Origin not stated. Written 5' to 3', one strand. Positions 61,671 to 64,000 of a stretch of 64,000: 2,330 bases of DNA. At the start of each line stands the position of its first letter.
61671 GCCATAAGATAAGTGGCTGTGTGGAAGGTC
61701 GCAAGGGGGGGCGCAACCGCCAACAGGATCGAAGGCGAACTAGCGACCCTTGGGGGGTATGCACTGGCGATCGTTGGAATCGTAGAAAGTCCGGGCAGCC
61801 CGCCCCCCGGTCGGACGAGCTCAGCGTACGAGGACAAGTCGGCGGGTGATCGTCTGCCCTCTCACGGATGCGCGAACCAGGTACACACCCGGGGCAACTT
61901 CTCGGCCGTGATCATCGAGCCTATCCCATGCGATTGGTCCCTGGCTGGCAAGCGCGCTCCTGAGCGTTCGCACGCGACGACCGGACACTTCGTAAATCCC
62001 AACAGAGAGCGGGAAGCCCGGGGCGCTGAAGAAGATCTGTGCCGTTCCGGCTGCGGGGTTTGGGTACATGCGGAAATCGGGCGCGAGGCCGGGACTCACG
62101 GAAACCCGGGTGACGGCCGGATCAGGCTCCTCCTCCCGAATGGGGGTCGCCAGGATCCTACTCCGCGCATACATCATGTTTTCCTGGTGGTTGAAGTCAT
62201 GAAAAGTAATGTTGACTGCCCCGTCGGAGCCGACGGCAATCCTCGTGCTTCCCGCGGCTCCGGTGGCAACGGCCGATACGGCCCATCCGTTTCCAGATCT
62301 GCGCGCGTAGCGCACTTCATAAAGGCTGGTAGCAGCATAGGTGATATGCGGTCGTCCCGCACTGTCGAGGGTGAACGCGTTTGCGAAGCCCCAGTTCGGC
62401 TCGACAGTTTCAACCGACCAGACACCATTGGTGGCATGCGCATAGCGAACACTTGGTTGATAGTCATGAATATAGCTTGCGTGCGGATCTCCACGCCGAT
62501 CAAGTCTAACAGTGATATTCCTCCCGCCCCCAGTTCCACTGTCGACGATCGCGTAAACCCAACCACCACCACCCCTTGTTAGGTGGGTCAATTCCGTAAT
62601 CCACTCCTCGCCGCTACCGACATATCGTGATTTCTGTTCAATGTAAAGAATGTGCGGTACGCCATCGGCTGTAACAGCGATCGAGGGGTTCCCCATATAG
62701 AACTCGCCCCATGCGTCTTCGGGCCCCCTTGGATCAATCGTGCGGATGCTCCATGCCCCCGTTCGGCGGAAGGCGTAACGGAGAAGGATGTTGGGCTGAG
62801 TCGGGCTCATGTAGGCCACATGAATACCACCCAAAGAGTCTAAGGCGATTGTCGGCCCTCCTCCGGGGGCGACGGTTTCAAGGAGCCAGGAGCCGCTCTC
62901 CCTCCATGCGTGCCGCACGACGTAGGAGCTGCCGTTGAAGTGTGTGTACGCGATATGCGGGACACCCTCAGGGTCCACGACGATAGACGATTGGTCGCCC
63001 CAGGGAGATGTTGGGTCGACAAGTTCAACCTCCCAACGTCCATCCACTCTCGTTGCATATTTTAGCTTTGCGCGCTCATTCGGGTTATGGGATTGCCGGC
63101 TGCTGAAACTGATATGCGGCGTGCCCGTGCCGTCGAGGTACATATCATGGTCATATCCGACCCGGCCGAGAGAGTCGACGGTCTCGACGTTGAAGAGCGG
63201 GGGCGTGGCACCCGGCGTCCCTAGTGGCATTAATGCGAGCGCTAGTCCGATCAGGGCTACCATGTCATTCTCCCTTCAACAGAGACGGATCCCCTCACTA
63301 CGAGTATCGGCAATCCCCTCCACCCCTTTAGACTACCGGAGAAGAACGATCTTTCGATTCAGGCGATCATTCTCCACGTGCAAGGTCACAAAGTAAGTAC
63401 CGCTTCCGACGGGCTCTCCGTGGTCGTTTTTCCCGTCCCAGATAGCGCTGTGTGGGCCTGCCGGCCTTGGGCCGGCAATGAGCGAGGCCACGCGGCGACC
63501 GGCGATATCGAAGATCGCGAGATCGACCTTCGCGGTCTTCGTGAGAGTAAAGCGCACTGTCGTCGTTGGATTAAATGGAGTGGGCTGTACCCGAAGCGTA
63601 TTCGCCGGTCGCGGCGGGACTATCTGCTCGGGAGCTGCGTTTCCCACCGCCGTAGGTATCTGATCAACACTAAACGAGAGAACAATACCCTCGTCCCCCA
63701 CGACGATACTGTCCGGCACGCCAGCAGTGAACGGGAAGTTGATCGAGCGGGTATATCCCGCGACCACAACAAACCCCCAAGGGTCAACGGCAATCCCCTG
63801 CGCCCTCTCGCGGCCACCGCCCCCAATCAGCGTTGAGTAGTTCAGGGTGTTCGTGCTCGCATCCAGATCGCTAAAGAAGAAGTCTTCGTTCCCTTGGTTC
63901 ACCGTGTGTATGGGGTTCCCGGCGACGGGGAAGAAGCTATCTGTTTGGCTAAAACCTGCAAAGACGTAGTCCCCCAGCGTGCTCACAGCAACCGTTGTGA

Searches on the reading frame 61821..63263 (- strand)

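Call 54: search_protein_families(library=pfam, proteins=[window:61821-63263:-], max_evalue=0.00001)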
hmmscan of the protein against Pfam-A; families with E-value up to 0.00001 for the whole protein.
window:61821-63263:- (480 aa): 1 family
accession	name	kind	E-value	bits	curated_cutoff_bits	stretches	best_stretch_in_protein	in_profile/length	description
PF15892.11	BNR_4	-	3.1e-08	33.7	27.3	0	89-126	225-264/272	BNR repeat-containing family member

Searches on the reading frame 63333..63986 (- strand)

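Call 54: search_protein_families(library=pfam, proteins=[window:63333-63986:-], max_evalue=0.00001)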
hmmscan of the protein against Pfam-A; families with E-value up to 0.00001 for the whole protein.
window:63333-63986:- (217 aa): 1 family
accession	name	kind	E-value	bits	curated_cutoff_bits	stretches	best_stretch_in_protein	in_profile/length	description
PF13860.13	FlgD_ig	-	7.6e-12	45.5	27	1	142-206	12-77/79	FlgD Ig-like domain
